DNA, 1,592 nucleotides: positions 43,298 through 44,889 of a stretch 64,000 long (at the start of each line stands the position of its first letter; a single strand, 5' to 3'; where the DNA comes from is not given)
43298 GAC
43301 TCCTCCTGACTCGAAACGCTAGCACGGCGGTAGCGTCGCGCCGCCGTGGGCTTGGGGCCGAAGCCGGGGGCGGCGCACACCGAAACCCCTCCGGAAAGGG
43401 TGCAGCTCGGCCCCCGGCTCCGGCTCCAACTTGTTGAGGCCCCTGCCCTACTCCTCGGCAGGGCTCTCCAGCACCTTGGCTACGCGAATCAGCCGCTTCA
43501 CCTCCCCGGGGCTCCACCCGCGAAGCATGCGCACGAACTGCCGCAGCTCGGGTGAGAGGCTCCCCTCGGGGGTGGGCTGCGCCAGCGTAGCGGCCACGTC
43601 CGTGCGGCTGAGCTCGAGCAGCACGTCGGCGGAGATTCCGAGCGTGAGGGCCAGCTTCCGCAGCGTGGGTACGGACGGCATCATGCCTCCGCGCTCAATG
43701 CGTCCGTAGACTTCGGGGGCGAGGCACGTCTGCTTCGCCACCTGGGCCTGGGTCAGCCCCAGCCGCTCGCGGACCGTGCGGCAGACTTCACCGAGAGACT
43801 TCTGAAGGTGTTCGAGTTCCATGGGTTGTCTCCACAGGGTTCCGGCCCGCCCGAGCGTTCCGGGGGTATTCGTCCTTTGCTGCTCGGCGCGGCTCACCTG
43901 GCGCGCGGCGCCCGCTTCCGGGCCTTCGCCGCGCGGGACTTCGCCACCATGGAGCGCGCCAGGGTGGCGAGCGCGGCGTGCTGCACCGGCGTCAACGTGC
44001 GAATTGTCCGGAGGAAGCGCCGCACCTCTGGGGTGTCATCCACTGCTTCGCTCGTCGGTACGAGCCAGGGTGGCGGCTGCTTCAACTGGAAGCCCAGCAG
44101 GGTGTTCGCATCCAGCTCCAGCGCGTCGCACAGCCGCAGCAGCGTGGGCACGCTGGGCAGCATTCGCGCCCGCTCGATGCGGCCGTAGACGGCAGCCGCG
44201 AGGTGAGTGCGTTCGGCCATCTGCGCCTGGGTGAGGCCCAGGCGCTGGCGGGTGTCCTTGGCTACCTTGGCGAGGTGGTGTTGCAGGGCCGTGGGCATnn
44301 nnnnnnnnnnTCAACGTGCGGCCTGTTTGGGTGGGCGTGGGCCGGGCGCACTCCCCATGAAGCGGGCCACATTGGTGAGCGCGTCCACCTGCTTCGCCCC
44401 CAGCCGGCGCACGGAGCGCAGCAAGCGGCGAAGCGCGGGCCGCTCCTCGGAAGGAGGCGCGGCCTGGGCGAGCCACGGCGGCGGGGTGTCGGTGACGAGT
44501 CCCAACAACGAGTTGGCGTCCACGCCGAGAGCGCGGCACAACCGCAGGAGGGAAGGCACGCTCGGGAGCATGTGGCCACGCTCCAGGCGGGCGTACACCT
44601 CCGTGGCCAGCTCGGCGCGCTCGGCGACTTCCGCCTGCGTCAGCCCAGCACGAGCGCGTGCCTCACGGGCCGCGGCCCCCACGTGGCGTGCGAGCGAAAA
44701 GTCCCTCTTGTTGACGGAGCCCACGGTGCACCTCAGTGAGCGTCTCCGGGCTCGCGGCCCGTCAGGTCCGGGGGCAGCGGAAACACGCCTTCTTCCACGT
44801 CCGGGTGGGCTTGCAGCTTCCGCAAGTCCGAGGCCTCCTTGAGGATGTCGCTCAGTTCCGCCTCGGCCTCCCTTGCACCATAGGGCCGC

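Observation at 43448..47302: Tandem array of three XRE-type regulators and two degenerate pseudokinases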

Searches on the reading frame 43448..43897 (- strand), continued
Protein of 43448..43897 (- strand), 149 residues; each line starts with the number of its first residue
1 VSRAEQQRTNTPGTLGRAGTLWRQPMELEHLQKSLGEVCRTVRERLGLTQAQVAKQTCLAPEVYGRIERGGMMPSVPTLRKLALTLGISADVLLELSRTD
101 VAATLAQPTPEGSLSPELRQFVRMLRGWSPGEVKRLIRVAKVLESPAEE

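Call 90: fold_search(model_id=the predicted structure, library=pdb)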
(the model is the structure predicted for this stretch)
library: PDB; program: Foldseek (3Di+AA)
matches with E <= 10: 561; with E <= 0.001: 10
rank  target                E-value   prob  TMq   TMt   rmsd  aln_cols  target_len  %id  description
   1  2b5a_B                3.8e-04  1.00  0.53  0.84   1.5        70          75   20  C.BclI, Control Element of the BclI Restriction-Modification System (released 2006-01-03)
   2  2b5a_A                4.4e-04  1.00  0.52  0.80   1.7        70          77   20  C.BclI, Control Element of the BclI Restriction-Modification System (released 2006-01-03)
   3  3ivp_C                4.9e-04  1.00  0.47  0.52   8.7       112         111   22  The structure of a possible transposon-related DNA-binding protein from Clostridium difficile 630. (released 2009-09-22)
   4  2b5a_C                5.2e-04  1.00  0.52  0.82   1.7        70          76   20  C.BclI, Control Element of the BclI Restriction-Modification System (released 2006-01-03)
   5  1b0n_A                7.5e-04  1.00  0.47  0.56  12.3       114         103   22  SINR PROTEIN/SINI PROTEIN COMPLEX (released 1999-01-13)
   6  3f52_A                8.3e-04  1.00  0.48  0.75   1.7        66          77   32  Crystal structure of the clp gene regulator ClgR from C. glutamicum (released 2008-11-18)
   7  3ivp_A                8.3e-04  1.00  0.48  0.52   9.6       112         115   21  The structure of a possible transposon-related DNA-binding protein from Clostridium difficile 630. (released 2009-09-22)
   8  1y7y_B                8.8e-04  1.00  0.48  0.87   1.3        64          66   33  High-resolution crystal structure of the restriction-modification controller protein C.AhdI from Aeromonas hydrophila (released 2005-02-22)
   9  3op9                  8.8e-04  1.00  0.49  0.57   8.3       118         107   18  Crystal structure of transcriptional regulator from Listeria innocua (released 2010-09-15)
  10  3ivp_D                9.7e-04  1.00  0.48  0.51  14.5       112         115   22  The structure of a possible transposon-related DNA-binding protein from Clostridium difficile 630. (released 2009-09-22)
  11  3f51_D                1.3e-03  1.00  0.49  0.65   1.6        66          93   32  Crystal Structure of the clp gene regulator ClgR from Corynebacterium glutamicum (released 2008-11-18)
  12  6rnx_A                1.3e-03  1.00  0.48  0.47  10.0       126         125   25  Crystal structure of the essential repressor DdrO from radiation-resistant Deinococcus bacteria (Deinococcus deserti) (released 2019-10-09)
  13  1y7y_A                1.5e-03  1.00  0.51  0.88   1.5        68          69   28  High-resolution crystal structure of the restriction-modification controller protein C.AhdI from Aeromonas hydrophila (released 2005-02-22)
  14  6hu8                  1.6e-03  1.00  0.49  0.21   3.9        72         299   28  Apo form of the competence regulator ComR from Streptococcus vestibularis (released 2019-10-23)
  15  3ivp_B                1.6e-03  1.00  0.47  0.52  13.0       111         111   22  The structure of a possible transposon-related DNA-binding protein from Clostridium difficile 630. (released 2009-09-22)
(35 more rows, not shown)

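Call 91: search_solved_structures(query=A3, max_evalue=0.01, show_alignments=0)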
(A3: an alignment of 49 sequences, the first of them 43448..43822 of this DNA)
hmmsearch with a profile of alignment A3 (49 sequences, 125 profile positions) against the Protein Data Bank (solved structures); distinct sequences matched with E-value up to 0.01: 41.
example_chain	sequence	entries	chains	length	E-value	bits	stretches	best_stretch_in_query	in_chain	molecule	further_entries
2mez_A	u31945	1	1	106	6.2e-08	35.8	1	13-65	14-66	Multiprotein Bridging Factor (MBP-like)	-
8tac_A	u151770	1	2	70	7.1e-08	35.6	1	7-64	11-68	DBP48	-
5byo_A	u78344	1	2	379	3.5e-07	33.3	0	55-75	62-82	dTor_12x31L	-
7t8i_A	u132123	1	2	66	1.2e-06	31.6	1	9-70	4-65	Phage element (ICEBs1)transcriptional regulator (Xre family)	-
9xz9_A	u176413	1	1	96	2.4e-06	30.6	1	6-66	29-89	Quorum sensing controller protein QseC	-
4yxz_A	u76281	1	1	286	2.9e-06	30.3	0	55-75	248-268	dTor_9x31L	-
3ivp_A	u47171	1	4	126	4.8e-06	29.6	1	8-83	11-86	Putative transposon-related DNA-binding protein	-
2b5a_A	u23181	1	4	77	1.5e-05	28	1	5-70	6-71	C.BclI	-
3qq6_A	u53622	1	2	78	3.8e-05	26.7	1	6-72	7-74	HTH-type transcriptional regulator sinR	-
1adr_A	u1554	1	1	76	4.3e-05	26.6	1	8-74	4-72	P22 C2 REPRESSOR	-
1y9q_A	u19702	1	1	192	4.9e-05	26.4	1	7-69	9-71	transcriptional regulator, HTH_3 family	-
1sq8_A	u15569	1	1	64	7e-05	25.9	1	10-70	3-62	dh434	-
8bny_A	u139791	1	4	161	9e-05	25.5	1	16-121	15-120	Immunity repressor protein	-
9l08_A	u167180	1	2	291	0.00012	25.1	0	52-122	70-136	Covalently Connected Cytochrome c555 trimer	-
2r1j_L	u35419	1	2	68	0.00013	25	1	8-70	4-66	Repressor protein C2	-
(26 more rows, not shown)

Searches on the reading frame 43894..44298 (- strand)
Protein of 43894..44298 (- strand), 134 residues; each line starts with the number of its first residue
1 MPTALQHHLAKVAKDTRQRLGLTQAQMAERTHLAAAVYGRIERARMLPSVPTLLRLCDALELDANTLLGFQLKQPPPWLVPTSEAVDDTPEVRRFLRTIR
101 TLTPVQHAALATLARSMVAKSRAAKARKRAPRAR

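Call 6: search_protein_families(library=pfam, proteins=[window:43894-44298:-], max_evalue=0.01)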
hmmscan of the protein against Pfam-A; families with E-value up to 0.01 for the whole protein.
window:43894-44298:- (134 aa): 4 families
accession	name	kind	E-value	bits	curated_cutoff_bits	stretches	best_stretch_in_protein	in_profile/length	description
PF13560.12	HTH_31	-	3.1e-11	43.8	27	1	9-64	2-58/64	Helix-turn-helix domain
PF01381.28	HTH_3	-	7.8e-10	39.1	23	1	15-63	3-51/55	Helix-turn-helix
PF12844.13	HTH_19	-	5e-05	23.6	30.2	1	16-68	7-59/64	Helix-turn-helix domain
PF13443.12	HTH_26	-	0.00033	21.3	22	1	21-71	10-61/63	Cro/C1-type HTH DNA-binding domain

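Call 7: search_protein_families(library=padloc, proteins=[window:43894-44298:-], max_evalue=0.01)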
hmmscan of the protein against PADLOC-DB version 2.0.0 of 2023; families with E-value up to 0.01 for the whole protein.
window:43894-44298:- (134 aa): 7 families
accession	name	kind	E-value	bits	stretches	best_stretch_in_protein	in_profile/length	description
PDLC02926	HTH_VI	-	2.9e-08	31.9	1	9-72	2-65/92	-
PDLC04142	capH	-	4.3e-05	22.5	1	7-69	5-67/103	capH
PDLC03949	RmrA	-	0.0011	15.9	1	16-72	10-66/363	-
PDLC03951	RmrA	-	0.0021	15.1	1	14-68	14-68/400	-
PDLC03665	Control_protein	-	0.004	15.4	1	14-71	14-72/77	control protein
PDLC03536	REase_II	-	0.0048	14.6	1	2-68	4-70/237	Type II restriction enzyme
PDLC03671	Control_protein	-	0.0056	14.9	0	9-70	15-76/84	control protein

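Call 8: search_protein_families(library=ncbifam, proteins=[window:43894-44298:-], max_evalue=0.01)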
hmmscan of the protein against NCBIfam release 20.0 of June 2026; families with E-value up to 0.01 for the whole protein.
window:43894-44298:- (134 aa): 7 families
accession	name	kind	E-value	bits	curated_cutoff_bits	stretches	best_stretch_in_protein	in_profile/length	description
NF041951.1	phage_RstR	subfamily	8.4e-09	35.7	80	1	13-73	7-67/108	RstR family transcriptional repressor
NF007408.0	PRK09943.1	equivalog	4.9e-05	23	211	1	12-67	11-66/185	HTH-type transcriptional regulator PuuR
TIGR03070.1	couple_hipB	subfamily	0.00015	21.6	71.65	1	8-62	2-56/58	type II toxin-antitoxin system Y4mF family antitoxin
TIGR00270.2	TIGR00270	equivalog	0.00016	21.5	110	1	10-61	77-128/159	multiprotein bridging factor aMBF1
NF007257.0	PRK09706.1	subfamily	0.0003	20.6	101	1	10-111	7-108/135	transcriptional repressor DicA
NF006015.0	PRK08154.1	subfamily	0.0024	17.1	204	1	6-96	28-107/314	anaerobic benzoate catabolism transcriptional regulator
TIGR02607.1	antidote_HigA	equivalog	0.0079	16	47.7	0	16-72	15-71/81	HigA family addiction module antitoxin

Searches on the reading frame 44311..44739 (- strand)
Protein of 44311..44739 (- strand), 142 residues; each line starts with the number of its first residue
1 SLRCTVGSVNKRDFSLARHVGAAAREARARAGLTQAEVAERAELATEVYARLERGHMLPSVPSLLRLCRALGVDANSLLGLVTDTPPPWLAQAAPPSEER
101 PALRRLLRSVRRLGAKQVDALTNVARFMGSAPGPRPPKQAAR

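Call 6: search_protein_families(library=pfam, proteins=[window:44311-44739:-], max_evalue=0.01)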
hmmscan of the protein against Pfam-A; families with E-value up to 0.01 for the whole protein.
window:44311-44739:- (142 aa): 4 families
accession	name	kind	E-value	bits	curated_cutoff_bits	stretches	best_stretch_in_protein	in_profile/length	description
PF01381.28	HTH_3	-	1.2e-11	44.9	23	1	25-75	2-52/55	Helix-turn-helix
PF13560.12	HTH_31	-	1.2e-10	42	27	1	20-75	2-58/64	Helix-turn-helix domain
PF12844.13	HTH_19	-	1.7e-06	28.3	30.2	1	25-79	5-59/64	Helix-turn-helix domain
PF13443.12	HTH_26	-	0.00033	21.3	22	1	28-84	6-63/63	Cro/C1-type HTH DNA-binding domain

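Call 7: search_protein_families(library=padloc, proteins=[window:44311-44724:-], max_evalue=0.01)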
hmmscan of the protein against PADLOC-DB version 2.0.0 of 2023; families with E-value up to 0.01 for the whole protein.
window:44311-44724:- (137 aa): 10 families
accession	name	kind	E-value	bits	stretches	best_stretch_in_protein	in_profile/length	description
PDLC04142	capH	-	1.3e-09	37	1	15-123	7-98/103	capH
PDLC02926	HTH_VI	-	1.6e-07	29.4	1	16-74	3-61/92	-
PDLC03951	RmrA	-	2.8e-05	21.3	1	20-75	14-69/400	-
PDLC03949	RmrA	-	7.8e-05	19.7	1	22-72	10-60/363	-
PDLC03665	Control_protein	-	0.00014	20.1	1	19-75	13-70/77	control protein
PDLC03947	RmrA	-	0.0007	16.5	1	14-66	11-63/383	-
PDLC03954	RmrA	-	0.00076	16.5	1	11-74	7-70/380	-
PDLC03955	RmrA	-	0.002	15.4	1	21-71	27-77/371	-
PDLC03952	RmrA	-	0.0029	14.5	1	18-67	26-75/395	-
PDLC03946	RmrA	-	0.0036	14.1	1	21-68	9-56/357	-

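Call 8: search_protein_families(library=ncbifam, proteins=[window:44311-44724:-], max_evalue=0.01)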
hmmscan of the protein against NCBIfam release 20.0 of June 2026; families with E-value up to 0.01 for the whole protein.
window:44311-44724:- (137 aa): 6 families
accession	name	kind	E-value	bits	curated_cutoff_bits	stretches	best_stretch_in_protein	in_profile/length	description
TIGR03070.1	couple_hipB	subfamily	1.9e-08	34.1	71.65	1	15-68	3-56/58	type II toxin-antitoxin system Y4mF family antitoxin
NF006015.0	PRK08154.1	subfamily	3.9e-08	32.8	204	1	7-86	23-102/314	anaerobic benzoate catabolism transcriptional regulator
NF041951.1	phage_RstR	subfamily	8.5e-08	32.4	80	1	20-75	8-63/108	RstR family transcriptional repressor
TIGR00270.2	TIGR00270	equivalog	4.1e-05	23.4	110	1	18-68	79-129/159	multiprotein bridging factor aMBF1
NF041677.1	trans_regClgR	equivalog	0.00088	19.3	170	1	14-74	8-68/113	transcriptional regulator ClgR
NF007408.0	PRK09943.1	equivalog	0.0027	17.3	211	1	16-68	9-61/185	HTH-type transcriptional regulator PuuR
